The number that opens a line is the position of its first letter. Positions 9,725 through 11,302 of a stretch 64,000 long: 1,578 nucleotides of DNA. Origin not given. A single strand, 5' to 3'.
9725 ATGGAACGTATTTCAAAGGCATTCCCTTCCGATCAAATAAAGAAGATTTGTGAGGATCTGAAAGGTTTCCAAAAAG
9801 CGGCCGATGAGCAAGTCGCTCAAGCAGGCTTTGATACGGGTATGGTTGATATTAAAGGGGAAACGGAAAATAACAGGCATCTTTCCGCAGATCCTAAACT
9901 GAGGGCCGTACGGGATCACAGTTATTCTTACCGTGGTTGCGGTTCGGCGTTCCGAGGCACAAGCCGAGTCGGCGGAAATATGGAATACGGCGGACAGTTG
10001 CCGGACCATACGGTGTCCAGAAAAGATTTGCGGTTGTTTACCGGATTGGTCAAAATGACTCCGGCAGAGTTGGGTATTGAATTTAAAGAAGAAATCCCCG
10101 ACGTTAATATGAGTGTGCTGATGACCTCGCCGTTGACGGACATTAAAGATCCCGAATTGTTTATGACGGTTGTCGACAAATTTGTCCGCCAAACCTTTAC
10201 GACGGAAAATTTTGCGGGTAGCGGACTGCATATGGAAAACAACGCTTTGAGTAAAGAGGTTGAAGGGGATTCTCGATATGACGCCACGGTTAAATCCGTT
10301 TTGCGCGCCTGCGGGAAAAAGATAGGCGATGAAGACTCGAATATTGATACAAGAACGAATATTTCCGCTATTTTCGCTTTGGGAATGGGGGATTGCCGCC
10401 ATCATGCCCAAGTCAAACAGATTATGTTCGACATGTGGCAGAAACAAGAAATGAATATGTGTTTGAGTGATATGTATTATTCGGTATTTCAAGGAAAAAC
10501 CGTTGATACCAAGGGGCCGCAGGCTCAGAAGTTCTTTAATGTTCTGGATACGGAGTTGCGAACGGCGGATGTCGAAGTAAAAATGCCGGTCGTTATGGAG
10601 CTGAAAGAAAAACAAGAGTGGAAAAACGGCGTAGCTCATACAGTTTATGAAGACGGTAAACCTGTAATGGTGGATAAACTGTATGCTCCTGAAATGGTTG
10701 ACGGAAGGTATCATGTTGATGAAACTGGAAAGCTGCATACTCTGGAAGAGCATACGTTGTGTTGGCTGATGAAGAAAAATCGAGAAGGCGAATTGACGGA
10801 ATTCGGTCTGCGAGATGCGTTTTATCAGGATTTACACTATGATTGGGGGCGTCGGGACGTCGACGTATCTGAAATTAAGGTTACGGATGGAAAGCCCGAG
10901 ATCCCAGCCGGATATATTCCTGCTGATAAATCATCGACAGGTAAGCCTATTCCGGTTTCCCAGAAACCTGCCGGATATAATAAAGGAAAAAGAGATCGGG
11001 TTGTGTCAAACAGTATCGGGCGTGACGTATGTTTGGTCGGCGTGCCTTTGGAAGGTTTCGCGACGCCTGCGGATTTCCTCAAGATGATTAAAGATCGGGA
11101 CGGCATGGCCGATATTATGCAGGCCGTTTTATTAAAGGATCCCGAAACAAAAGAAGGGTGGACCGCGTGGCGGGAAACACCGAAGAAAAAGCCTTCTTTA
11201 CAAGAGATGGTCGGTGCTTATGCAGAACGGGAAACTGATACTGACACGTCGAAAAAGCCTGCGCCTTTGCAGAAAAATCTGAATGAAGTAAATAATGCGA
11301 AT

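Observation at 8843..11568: Orphan 836-aa soluble protein with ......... motif, translationally coupled to a zinc-ribbon miniprotein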

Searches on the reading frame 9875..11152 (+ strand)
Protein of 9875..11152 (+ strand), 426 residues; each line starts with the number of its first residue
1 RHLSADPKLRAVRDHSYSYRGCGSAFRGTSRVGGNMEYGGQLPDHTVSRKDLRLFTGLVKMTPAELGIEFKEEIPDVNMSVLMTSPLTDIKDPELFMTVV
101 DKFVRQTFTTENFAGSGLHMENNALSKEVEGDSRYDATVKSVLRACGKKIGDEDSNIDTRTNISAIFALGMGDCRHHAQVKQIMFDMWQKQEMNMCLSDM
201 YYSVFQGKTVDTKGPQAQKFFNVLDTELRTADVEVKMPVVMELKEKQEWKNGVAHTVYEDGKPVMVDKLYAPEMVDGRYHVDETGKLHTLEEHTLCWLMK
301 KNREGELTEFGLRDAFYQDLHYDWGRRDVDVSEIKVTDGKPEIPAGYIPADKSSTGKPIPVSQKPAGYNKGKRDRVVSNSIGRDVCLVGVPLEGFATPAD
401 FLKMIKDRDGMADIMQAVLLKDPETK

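Call 40: search_protein_representatives(alignment_id=A4)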
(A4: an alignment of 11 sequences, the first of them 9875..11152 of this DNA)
Query: 11 sequences, 412 profile positions. Proteins with E-value up to 0.001 (for the whole library): 191; up to 1e-10: 154; up to 1e-30: 77. The best 150 are listed.
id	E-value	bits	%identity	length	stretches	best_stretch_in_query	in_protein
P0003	4.0e-197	671.7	-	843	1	1-411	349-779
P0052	5.8e-196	667.9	-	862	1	2-411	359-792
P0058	1.8e-181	620.1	-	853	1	2-403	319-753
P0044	9.8e-180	614.4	-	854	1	1-411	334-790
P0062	1.6e-175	600.6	-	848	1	2-411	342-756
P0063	3.8e-171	586.2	-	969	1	2-411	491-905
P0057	9.1e-159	545.4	-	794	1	2-409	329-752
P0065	7.7e-158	542.3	-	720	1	3-410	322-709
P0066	2.4e-122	425.4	-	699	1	3-406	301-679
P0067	4.2e-122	424.6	-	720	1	3-411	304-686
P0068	1.9e-120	419.2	-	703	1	9-406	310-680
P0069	1.5e-115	403.0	-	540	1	7-406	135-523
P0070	2.7e-86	306.7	-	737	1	4-401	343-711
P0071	5.6e-86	305.6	-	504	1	9-376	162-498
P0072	5.0e-83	295.9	-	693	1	7-394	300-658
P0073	3.0e-81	290.1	-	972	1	3-391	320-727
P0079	2.9e-74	267.1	-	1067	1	4-394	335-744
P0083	1.5e-68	248.2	-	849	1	13-395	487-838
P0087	1.6e-62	228.4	-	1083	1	3-315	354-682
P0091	3.0e-59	217.6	-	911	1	13-378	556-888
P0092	4.5e-59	217.0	-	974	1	11-378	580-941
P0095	2.1e-55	204.9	-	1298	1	12-406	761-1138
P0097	3.9e-55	204.1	-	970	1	5-383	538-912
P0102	6.0e-52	193.6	-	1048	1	12-403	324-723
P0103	1.7e-50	188.8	-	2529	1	10-399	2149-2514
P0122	2.3e-40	155.4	-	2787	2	154-396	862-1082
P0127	3.3e-37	145.0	-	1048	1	15-369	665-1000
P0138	3.6e-30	121.8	-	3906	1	42-395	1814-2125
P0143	3.8e-29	118.5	-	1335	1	30-383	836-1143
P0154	6.9e-25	104.4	-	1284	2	153-406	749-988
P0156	1.2e-24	103.7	-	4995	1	132-380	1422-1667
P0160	1.0e-22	97.3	-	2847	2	156-305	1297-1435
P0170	1.4e-20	90.3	-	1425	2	152-363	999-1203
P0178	9.8e-19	84.2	-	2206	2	95-392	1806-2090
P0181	6.5e-18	81.5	-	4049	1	29-315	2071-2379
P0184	3.9e-17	78.9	-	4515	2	149-363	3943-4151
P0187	1.4e-15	73.7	-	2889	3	155-239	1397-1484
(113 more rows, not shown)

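Call 41: search_protein_families(library=pfam, proteins=[P0073, P0079, P0083, P0091, P0095, P0103, P0143], max_evalue=0.001)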
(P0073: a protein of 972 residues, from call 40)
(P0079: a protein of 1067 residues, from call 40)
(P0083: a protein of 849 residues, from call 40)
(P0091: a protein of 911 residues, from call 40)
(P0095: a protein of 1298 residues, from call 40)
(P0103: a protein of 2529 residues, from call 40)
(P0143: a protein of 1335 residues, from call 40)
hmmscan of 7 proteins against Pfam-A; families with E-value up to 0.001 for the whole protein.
P0073 (972 aa): 0 families

P0079 (1067 aa): 0 families

P0083 (849 aa): 0 families

P0091 (911 aa): 0 families

P0095 (1298 aa): 1 family
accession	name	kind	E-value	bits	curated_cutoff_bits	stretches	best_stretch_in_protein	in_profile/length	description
PF20308.4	TPR-S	-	6.3e-06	27.1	27.6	0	594-625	68-100/102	Tetratricopeptide Repeats-Sensor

P0103 (2529 aa): 3 families
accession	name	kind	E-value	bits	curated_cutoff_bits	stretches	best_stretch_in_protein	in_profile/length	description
PF00293.34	NUDIX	-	3.8e-07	30.6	21.1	1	1129-1243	10-119/134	NUDIX domain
PF20308.4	TPR-S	-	1.6e-05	25.9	27.6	0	1986-2014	70-98/102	Tetratricopeptide Repeats-Sensor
PF13281.12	MAP3K_TRAF_bd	-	3.7e-05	23.3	24.1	0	1846-1922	134-213/371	MAP3K TRAFs-binding domain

P0143 (1335 aa): 2 families
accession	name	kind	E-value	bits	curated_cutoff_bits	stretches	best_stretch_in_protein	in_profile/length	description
PF13281.12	MAP3K_TRAF_bd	-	5.1e-14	52.5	24.1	1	537-762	117-344/371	MAP3K TRAFs-binding domain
PF20308.4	TPR-S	-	6.6e-10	39.9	27.6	1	571-677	2-99/102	Tetratricopeptide Repeats-Sensor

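Call 42: search_protein_families(library=pfam, proteins=[P0122, P0138, P0160], max_evalue=0.001)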
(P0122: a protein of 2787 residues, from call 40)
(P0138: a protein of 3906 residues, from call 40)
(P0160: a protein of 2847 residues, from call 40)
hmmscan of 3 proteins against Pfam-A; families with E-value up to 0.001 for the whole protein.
P0122 (2787 aa): 3 families
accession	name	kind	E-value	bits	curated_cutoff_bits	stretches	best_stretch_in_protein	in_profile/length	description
PF20308.4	TPR-S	-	9.9e-12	45.8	27.6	1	532-626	4-102/102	Tetratricopeptide Repeats-Sensor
PF13281.12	MAP3K_TRAF_bd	-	4.5e-11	42.8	24.1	1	495-726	119-364/371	MAP3K TRAFs-binding domain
PF13181.12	TPR_8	-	0.00091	19.7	25.7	0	584-615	2-33/34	Tetratricopeptide repeat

P0138 (3906 aa): 3 families
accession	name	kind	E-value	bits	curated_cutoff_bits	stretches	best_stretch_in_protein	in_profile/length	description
PF05175.20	MTS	-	4.5e-09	36.6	23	1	924-1016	20-110/170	Methyltransferase small domain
PF20308.4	TPR-S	-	3.1e-08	34.6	27.6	1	1435-1548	3-99/102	Tetratricopeptide Repeats-Sensor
PF10294.15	Methyltransf_16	-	0.0001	22.5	21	1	930-983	42-94/174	Lysine methyltransferase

P0160 (2847 aa): 1 family
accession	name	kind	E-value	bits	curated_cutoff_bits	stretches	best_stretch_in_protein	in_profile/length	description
PF20308.4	TPR-S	-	1.1e-10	42.5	27.6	1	908-1056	4-101/102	Tetratricopeptide Repeats-Sensor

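Call 62: predict_structure(alignment_id=A5)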
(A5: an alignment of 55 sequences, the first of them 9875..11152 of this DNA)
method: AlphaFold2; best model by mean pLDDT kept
length: 426 residues; sequences in the alignment: 55
mean_pLDDT: 92.8   pTM: 0.92
mean pLDDT of the five models: 92.8, 92.3, 92.1, 92.0, 91.6
residues with pLDDT >= 90: 346; 70-90: 66; 50-70: 12; < 50: 2
segments of 3 or more residues with pLDDT < 50: none
pLDDT, mean of each block of 10 residues (from residue 1): 79 92 69 81 91 97 98 96 98 97 97 95 84 90 87 77 96 95 97 95 95 92 96 98 95 92 96 97 97 97 96 96 96 97 98 98 94 82 92 96 96 94 79
secondary structure, 60 per line:
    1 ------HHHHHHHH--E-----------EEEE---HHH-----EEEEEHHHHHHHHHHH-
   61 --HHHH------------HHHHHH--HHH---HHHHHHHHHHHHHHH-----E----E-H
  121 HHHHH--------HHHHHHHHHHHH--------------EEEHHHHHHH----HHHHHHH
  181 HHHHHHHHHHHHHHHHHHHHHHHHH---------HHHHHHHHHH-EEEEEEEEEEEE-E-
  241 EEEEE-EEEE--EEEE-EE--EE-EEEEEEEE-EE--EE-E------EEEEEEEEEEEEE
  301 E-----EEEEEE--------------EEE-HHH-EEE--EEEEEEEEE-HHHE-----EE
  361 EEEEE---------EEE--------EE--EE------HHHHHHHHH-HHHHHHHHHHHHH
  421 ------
elements in order: H7-14 E29-32 E44-48 H49-59 H63-66 H79-84 H93-107 H120-125 H134-145 E160-162 H163-169 H174-205 H215-224 E226-237 E241-245 E247-250 E253-256 E265-272 E288-301 E307-312 E327-329 E335-337 E340-348 E359-365 E375-377 H398-406 H408-420

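Call 64: search_solved_structures(query=A5, max_evalue=10, show_alignments=0)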
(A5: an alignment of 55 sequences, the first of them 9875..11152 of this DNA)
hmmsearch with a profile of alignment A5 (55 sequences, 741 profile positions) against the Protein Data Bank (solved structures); distinct sequences matched with E-value up to 10: 69 (the best 60 are shown).
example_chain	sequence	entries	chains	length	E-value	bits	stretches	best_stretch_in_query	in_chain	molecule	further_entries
9qhb_A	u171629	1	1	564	2e-28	102.8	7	69-201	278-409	Engineered tetratricopeptide repeat protein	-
8bu0_A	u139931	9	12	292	4.3e-17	65.4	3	68-201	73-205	Consensus tetratricopeptide repeat protein | Crystal structure of an 8-repeat consensus TPR superhelix with Zinc. | Monomer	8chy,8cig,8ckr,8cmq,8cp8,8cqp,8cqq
9qhc_A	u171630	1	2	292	5.4e-15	58.4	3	68-156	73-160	Engineered tetratricopeptide repeat protein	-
5ulm_A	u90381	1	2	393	1e-10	44.3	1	46-275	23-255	Mitogen-activated protein kinase kinase kinase 5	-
8qgy_A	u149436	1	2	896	2.6e-10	43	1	29-275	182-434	Mitogen-activated protein kinase kinase kinase 5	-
7obi_A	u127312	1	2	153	2e-09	40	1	71-200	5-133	CTPR-rv4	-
9gzg_A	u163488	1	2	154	3.6e-09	39.1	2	75-192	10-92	Engineered CTPR protein with glutamic acids for conductivity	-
5i9g_C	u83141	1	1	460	7.1e-09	38.2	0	75-140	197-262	pentatricopeptide repeat protein dPPR-U8C2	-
5i9d_A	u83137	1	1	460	2.4e-08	36.4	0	76-136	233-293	pentatricopeptide repeat protein dPPR-U8A2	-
5i9f_A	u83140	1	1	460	3.3e-08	36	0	75-138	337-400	pentatricopeptide repeat protein dPPR-U10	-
5i9h_A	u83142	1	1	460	6.4e-08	35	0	74-134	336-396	pentatricopeptide repeat protein dPPR-U8G2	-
8ch0_A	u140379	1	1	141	9.8e-08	34.4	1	74-201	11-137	Consensus tetratricopeptide repeat protein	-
2fo7_A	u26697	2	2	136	9.9e-08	34.4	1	75-201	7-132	SYNTHETIC CONSENSUS TPR PROTEIN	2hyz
1na0_A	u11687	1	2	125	8.2e-07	31.4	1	74-157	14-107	designed protein CTPR3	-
2wqh_A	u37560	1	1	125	1.7e-05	27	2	110-163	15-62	CTPR3Y3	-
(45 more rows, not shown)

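Call 72: list_cluster_members(proteins=[P0066, P0073, P0079, P0083, P0095, P0103, P0122, P0138, P0156, P0181])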
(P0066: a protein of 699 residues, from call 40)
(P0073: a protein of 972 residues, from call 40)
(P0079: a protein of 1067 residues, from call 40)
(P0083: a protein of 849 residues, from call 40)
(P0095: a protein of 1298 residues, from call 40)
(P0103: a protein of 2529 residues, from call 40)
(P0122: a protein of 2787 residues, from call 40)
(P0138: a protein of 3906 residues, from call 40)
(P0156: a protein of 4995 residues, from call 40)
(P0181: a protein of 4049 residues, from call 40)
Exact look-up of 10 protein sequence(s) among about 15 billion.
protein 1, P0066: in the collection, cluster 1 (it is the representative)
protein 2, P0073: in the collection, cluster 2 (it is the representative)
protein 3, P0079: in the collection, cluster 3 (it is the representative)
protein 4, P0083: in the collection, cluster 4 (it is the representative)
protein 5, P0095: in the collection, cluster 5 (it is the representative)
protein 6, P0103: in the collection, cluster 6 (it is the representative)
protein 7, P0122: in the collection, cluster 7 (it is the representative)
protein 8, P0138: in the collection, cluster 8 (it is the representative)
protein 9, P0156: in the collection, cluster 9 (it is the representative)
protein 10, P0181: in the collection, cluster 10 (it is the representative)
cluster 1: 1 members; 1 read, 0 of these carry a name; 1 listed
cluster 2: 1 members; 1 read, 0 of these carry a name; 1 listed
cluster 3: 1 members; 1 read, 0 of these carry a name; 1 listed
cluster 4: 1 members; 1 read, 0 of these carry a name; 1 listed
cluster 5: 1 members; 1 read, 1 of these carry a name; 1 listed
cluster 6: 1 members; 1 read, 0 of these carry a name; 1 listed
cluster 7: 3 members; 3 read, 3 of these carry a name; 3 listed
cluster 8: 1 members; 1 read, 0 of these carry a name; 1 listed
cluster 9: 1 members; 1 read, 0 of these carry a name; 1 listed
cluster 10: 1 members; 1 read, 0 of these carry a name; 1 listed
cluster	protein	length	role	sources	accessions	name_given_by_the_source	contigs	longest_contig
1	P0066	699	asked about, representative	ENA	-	-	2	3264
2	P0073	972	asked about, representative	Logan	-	-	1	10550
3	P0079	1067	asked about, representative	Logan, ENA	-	-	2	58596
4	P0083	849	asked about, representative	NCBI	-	-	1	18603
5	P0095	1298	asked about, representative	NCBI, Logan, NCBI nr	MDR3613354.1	MAG: hypothetical protein P4L53_07300 [Candidatus Obscuribacterales bacterium] | hypothetical protein [Candidatus Obscuribacterales bacterium]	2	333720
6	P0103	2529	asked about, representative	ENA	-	-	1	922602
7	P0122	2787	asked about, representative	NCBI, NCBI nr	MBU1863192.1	MAG: DUF4071 domain-containing protein [Candidatus Omnitrophica bacterium] | DUF4071 domain-containing protein [Candidatus Omnitrophota bacterium]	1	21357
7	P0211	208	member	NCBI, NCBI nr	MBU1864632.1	MAG: hypothetical protein KKH94_13310, partial [Candidatus Omnitrophica bacterium] | hypothetical protein [Candidatus Omnitrophota bacterium]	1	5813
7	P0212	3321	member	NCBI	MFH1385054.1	MAG: TRAFs-binding domain-containing protein [Candidatus Omnitrophota bacterium]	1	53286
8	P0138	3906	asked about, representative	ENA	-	-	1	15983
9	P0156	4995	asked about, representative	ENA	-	-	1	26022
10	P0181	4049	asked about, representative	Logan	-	-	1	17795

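Call 90: list_cluster_members(proteins=[P0087, P0092, P0097, P0102, P0127, P0154, P0170, P0178, P0184, P0187])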
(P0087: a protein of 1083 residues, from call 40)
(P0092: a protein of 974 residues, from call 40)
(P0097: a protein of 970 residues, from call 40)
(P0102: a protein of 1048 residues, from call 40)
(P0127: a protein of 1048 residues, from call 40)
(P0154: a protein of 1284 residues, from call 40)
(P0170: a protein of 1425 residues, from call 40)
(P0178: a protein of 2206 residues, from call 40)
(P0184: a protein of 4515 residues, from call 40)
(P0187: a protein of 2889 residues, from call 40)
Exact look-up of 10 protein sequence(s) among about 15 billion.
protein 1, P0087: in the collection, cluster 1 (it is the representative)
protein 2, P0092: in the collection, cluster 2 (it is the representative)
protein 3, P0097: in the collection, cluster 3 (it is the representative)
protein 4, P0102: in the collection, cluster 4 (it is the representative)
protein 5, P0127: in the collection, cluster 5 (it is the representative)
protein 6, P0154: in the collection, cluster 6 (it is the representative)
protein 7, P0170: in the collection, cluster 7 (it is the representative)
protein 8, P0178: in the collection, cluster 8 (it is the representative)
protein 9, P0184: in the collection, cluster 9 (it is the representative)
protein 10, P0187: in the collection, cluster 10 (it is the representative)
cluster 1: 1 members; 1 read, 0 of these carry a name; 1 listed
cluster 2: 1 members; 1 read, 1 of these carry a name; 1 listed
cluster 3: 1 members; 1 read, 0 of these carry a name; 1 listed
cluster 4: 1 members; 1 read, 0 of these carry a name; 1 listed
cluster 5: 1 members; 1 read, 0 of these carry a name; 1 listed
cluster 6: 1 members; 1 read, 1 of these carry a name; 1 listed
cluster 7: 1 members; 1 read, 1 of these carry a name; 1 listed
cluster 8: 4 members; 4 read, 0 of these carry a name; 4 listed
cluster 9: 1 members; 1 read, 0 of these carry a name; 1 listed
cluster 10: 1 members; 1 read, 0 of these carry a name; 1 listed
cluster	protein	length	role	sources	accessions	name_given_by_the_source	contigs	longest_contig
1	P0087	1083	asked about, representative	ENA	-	-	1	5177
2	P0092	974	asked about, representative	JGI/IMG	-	hypothetical protein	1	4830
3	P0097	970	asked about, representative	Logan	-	-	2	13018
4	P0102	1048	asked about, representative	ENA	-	-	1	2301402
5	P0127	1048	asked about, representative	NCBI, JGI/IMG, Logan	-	-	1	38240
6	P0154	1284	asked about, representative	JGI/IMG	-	hypothetical protein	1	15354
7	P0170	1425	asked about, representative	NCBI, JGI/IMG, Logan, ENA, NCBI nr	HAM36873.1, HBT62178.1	MAG TPA: hypothetical protein DEB40_10595 [Elusimicrobia bacterium] | hypothetical protein [Elusimicrobiota bacterium]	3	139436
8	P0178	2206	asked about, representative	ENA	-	-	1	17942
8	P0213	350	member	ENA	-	-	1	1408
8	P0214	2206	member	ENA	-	-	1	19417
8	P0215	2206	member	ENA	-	-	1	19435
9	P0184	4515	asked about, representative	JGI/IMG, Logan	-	-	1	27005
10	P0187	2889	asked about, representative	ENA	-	-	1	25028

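Call 98: search_dna_similar(query=window:9875-11152:+, collection=plasmids, mode=protein, max_evalue=0.001, max_rows=10)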
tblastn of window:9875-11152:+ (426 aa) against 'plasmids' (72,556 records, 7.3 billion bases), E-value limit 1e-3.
No match.

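Call 99: search_dna_similar(query=window:9875-11152:+, collection=phages, mode=protein, max_evalue=0.001, max_rows=10)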
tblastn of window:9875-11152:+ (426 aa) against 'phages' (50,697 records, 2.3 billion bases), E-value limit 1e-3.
No match.

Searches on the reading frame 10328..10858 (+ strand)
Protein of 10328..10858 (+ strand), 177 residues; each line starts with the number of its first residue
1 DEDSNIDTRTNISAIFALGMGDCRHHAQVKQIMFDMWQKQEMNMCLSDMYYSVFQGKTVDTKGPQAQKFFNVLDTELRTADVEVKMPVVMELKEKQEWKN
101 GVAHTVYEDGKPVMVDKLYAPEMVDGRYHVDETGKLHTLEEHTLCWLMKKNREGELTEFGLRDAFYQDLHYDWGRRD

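Call 78: search_solved_structures(query=A6, max_evalue=10, show_alignments=5)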
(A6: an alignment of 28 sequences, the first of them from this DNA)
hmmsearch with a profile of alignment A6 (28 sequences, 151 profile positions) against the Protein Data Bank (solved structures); distinct sequences matched with E-value up to 10: 0.
